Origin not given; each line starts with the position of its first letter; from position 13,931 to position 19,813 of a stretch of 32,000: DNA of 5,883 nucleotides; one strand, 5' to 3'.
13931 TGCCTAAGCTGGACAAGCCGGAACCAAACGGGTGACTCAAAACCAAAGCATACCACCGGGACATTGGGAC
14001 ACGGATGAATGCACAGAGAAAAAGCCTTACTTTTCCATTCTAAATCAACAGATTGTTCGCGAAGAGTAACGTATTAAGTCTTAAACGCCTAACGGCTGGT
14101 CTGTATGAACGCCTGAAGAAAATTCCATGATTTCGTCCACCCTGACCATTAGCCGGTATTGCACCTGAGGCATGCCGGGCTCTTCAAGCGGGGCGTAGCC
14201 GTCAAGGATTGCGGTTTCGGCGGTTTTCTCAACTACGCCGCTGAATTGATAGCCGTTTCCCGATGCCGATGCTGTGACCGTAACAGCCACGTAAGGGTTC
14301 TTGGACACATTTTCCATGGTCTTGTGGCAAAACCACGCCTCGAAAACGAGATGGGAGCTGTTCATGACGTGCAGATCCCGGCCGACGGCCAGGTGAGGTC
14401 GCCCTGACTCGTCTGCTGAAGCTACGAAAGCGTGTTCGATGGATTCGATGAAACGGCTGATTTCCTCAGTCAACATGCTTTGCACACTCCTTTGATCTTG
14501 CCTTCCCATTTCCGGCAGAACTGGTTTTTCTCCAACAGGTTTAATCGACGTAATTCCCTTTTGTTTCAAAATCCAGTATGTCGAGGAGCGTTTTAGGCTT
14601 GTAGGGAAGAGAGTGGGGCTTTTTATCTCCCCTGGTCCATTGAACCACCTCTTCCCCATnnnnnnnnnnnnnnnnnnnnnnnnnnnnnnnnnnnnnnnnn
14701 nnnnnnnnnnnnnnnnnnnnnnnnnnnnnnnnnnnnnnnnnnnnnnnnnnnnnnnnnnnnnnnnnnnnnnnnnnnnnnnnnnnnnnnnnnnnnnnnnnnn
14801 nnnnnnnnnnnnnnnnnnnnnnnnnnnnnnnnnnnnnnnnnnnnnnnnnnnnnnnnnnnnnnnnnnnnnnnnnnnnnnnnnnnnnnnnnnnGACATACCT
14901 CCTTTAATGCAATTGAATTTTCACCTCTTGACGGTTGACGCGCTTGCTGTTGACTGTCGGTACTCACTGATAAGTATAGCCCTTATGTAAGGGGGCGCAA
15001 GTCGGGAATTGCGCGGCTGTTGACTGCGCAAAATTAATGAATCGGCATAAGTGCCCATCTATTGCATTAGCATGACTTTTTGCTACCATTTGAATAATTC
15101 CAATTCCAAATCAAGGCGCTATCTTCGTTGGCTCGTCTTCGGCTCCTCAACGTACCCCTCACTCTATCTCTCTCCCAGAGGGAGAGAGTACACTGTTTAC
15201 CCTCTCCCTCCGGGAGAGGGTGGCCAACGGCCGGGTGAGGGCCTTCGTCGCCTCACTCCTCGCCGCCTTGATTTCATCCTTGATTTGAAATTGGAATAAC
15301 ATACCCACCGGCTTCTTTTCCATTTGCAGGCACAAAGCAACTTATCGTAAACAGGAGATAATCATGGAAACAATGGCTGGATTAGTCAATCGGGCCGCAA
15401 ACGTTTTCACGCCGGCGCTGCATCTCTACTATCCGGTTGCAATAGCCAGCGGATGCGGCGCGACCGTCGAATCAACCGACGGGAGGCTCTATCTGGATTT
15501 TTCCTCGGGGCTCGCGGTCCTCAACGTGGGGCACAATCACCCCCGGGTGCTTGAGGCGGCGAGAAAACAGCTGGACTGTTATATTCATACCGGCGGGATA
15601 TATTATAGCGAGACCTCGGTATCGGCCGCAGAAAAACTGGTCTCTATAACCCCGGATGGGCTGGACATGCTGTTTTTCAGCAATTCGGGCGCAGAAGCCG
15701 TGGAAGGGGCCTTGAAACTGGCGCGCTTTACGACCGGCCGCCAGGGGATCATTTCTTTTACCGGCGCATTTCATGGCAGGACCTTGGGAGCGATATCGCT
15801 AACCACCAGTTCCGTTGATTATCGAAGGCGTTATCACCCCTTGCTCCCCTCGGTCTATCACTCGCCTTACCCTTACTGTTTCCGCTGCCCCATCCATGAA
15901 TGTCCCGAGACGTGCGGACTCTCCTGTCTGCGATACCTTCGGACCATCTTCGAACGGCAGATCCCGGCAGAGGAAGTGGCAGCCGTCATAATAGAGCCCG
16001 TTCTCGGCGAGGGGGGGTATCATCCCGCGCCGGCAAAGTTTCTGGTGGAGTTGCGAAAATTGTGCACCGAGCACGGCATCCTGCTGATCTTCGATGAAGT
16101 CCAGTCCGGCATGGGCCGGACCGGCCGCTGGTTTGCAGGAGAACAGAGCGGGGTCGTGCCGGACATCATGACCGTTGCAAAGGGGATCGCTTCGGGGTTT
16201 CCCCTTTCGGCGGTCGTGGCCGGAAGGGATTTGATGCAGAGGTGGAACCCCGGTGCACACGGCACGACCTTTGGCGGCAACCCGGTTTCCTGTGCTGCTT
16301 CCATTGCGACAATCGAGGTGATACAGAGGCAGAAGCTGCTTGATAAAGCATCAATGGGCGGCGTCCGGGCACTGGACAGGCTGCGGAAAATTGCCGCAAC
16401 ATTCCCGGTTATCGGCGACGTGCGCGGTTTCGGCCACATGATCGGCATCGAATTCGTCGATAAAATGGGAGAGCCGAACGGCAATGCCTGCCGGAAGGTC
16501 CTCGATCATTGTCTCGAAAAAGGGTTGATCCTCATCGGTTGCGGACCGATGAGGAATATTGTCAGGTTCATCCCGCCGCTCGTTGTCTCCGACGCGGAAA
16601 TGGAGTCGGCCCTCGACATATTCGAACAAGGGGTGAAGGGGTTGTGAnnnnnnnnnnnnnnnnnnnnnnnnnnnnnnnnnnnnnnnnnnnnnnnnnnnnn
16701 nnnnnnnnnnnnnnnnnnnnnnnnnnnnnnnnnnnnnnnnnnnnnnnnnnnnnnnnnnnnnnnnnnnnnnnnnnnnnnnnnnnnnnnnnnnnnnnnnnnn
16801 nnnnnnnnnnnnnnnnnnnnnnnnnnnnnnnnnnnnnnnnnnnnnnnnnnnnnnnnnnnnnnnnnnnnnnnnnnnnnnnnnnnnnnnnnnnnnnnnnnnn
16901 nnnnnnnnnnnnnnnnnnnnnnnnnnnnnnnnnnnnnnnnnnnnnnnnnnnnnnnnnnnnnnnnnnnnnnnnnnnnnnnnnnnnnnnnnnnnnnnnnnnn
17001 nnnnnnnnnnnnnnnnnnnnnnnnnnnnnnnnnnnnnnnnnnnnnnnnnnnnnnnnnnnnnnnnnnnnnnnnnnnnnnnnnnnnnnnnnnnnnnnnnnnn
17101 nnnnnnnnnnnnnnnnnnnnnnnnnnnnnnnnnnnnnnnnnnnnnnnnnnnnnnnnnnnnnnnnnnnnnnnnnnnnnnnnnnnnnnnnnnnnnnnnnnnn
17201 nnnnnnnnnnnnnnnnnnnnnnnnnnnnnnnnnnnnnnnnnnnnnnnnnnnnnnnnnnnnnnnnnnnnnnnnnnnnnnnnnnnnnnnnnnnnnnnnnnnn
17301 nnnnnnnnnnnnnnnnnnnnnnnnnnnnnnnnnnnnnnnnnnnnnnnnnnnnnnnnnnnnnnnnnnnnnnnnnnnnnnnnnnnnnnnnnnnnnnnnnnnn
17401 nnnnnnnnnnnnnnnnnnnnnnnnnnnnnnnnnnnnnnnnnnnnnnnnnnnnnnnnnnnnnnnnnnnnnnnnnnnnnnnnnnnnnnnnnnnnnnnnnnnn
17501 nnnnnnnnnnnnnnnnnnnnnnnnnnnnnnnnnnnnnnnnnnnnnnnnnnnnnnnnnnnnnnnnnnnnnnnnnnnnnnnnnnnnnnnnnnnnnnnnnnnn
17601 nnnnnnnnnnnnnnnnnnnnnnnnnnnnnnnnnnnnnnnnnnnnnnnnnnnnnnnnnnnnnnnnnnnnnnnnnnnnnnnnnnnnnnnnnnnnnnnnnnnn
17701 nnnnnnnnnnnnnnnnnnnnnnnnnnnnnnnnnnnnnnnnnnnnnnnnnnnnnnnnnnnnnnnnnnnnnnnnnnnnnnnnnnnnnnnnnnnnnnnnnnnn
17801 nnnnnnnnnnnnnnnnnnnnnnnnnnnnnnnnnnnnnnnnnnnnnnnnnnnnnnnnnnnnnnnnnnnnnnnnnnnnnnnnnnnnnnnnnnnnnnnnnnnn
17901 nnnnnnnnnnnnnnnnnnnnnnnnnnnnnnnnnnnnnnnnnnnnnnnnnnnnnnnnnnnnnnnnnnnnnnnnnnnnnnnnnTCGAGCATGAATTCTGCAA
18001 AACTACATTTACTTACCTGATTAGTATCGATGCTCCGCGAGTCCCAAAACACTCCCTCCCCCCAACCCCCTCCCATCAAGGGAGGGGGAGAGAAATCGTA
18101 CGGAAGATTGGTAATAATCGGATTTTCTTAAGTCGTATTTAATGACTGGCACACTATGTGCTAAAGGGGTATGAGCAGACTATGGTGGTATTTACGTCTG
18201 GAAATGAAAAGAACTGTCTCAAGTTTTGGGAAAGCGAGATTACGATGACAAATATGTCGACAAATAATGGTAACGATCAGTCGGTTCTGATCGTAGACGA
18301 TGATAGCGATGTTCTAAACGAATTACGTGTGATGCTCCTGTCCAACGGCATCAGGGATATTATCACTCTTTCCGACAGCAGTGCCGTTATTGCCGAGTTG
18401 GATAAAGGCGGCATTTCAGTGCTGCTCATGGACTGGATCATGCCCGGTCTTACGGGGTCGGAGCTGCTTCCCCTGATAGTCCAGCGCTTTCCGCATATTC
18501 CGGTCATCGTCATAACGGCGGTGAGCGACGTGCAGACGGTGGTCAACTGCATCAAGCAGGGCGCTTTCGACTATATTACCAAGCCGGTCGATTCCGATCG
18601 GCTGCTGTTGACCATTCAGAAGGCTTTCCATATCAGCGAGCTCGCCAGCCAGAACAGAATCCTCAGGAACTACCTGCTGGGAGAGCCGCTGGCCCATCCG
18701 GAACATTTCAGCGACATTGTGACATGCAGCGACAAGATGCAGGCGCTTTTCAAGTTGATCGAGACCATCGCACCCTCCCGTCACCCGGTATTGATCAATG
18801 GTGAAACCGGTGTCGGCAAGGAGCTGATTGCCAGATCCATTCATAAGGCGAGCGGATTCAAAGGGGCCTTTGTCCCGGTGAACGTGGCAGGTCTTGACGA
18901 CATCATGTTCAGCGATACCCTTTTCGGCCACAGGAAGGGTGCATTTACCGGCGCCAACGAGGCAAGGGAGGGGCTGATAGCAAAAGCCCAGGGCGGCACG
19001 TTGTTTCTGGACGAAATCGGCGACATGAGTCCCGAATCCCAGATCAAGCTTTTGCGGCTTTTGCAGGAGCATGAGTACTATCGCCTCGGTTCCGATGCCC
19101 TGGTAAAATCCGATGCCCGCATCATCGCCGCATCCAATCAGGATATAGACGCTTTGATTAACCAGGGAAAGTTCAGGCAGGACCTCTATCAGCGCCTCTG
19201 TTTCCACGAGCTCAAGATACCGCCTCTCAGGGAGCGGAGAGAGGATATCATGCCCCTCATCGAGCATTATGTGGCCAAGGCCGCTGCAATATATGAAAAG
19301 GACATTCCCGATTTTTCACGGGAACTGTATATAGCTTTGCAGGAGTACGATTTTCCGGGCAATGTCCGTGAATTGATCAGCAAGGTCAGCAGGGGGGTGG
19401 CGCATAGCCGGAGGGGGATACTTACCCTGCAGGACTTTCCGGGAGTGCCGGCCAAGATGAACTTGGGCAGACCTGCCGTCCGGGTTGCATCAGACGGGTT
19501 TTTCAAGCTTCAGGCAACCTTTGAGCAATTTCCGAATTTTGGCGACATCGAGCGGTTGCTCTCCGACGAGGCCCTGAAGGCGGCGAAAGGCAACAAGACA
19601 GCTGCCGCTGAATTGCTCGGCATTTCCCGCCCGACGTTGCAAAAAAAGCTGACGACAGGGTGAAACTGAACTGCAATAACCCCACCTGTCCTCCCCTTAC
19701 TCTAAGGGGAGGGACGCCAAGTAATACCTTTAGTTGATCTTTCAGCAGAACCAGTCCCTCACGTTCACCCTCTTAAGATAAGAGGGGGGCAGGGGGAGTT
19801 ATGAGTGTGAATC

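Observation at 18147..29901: RiPP island embedded between a two-component system and a TonB receptor/periplasmic binding protein pair: a possible peptide export-and-sensing circuit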

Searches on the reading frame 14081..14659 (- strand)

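Call 79: search_protein_families(library=pfam, proteins=[window:14081-14659:-], max_evalue=0.001)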
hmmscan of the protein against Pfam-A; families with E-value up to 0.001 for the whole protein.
window:14081-14659:- (192 aa): 1 family
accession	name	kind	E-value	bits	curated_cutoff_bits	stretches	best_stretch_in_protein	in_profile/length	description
PF01243.27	PNPOx_N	-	1.2e-10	42.2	28.1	1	63-155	1-85/120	Pyridoxamine 5'-phosphate oxidase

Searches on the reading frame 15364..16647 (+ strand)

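Call 31: search_protein_families(library=pfam, proteins=[window:15364-16647:+], max_evalue=0.0001)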
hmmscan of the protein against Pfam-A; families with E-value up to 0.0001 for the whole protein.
window:15364-16647:+ (427 aa): 1 family
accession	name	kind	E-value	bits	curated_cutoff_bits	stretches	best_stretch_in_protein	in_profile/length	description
PF00202.27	Aminotran_3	-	3.3e-125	418.4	30.5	1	25-422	11-401/403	Aminotransferase class-III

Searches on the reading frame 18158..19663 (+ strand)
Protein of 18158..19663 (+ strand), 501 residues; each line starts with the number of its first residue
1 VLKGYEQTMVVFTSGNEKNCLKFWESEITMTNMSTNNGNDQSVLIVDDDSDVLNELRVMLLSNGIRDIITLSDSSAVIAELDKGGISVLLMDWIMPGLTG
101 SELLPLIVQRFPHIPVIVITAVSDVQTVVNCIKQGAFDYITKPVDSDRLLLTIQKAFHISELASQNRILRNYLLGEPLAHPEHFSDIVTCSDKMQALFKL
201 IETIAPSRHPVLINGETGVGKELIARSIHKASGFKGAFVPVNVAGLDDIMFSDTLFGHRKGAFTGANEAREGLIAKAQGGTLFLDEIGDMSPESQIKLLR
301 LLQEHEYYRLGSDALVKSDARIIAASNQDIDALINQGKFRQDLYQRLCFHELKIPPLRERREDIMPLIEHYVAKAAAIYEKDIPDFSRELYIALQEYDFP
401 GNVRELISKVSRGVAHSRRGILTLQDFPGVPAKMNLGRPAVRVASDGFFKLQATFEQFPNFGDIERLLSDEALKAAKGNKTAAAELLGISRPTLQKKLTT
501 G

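Call 9: search_protein_families(library=ncbifam, proteins=[window:18158-19663:+], max_evalue=0.01)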
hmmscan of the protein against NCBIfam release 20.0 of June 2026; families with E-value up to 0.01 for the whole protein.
window:18158-19663:+ (501 aa): 115 families (the best 25 are shown)
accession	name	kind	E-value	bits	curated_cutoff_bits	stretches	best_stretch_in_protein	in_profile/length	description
NF008469.0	PRK11361.1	equivalog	3e-103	346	714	1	41-498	5-451/461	acetoacetate metabolism transcriptional regulator AtoC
TIGR01818.1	ntrC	equivalog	3.2e-103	346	558.6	1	43-499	1-461/463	nitrogen regulation protein NR(I)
TIGR02915.1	PEP_resp_reg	equivalog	1.2e-92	311.1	502.6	1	43-496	1-437/445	PEP-CTERM-box response regulator transcription factor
NF008176.1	PRK10923.1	equivalog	3.5e-91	306.1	620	1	42-498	5-463/469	nitrogen regulation protein NR(I)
NF038308.1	RNA_repair_RtcR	equivalog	2.2e-85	287.5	650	1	180-495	175-505/530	RNA repair transcriptional activator RtcR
NF007689.0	PRK10365.1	equivalog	3.9e-83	279.7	760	1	42-499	7-440/441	sigma-54-dependent response regulator transcription factor ZraR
NF041552.1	TF_PrdR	equivalog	2.3e-81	273.8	795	1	182-499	264-574/577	sigma-54 dependent transcriptional regulator PrdR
NF051870.1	NAssimRespRegNtrX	equivalog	5.3e-80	269.5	600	1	42-420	3-371/452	nitrogen assimilation response regulator NtrX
NF011695.0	PRK15115.1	equivalog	1.2e-77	261.6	763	1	41-422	7-373/445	two-component system response regulator GlrR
NF041946.1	LuxO_transreg_Vib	equivalog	2.2e-75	254.2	800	1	48-499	4-458/463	quorum-sensing sigma-54 dependent transcriptional regulator LuxO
NF003451.0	PRK05022.1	equivalog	5.1e-73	246.5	476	1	152-496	158-503/512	nitric oxide reductase transcriptional regulator NorR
NF049963.1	RespRegFlgRCampy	domain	2.2e-72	244.2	750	1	43-422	3-372/429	fla regulon two-component system response regulator FlgR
NF050807.1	TransRegFlbDCaul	equivalog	4.1e-72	243.5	750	1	185-499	118-436/454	sigma-54-dependent transcriptional regulator FlbD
TIGR01817.1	nifA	equivalog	1.7e-71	241.6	528.85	1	181-427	192-438/534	nif-specific transcriptional activator NifA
TIGR02329.1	propionate_PrpR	equivalog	1.6e-67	228.3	499.2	1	153-498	179-524/526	propionate catabolism operon regulatory protein PrpR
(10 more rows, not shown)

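Call 10: search_protein_families(library=pfam, proteins=[window:18158-19663:+], max_evalue=0.01)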
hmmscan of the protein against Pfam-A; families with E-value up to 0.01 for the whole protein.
window:18158-19663:+ (501 aa): 8 families
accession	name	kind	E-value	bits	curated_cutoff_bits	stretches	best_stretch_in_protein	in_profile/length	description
PF00158.32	Sigma54_activat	-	1.8e-57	194.2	20.2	1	188-352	2-167/168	Sigma-54 interaction domain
PF00072.30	Response_reg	-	2.9e-25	89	30.2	1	43-153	1-110/111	Response regulator receiver domain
PF14532.12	Sigma54_activ_2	-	6.5e-22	78.7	25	1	191-357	4-138/138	Sigma-54 interaction domain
PF25601.1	AAA_lid_14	-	4.5e-17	62.1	27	1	358-429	1-72/87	AAA+ ATPase lid domain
PF02954.25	HTH_8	-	4.9e-10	39.4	22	1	470-498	11-39/42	Bacterial regulatory protein, Fis family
PF07728.20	AAA_5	-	2.7e-07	31.1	22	1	210-329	1-124/139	AAA domain (dynein-related subfamily)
PF01078.27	Mg_chelatase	-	6.4e-05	22.9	20.3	0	265-300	93-127/207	Magnesium chelatase, subunit ChlI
PF00004.35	AAA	-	0.00062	20.7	21.2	1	211-334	1-115/131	ATPase family associated with various cellular activities (AAA)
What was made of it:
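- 18158..19663 (+): NtrC-type sigma-54 enhancer-binding response regulator (REC, AAA+ with GAFTGA, HTH_8); likely start ATG 18245. Pfam and NCBIfam, calls 9 and 10.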
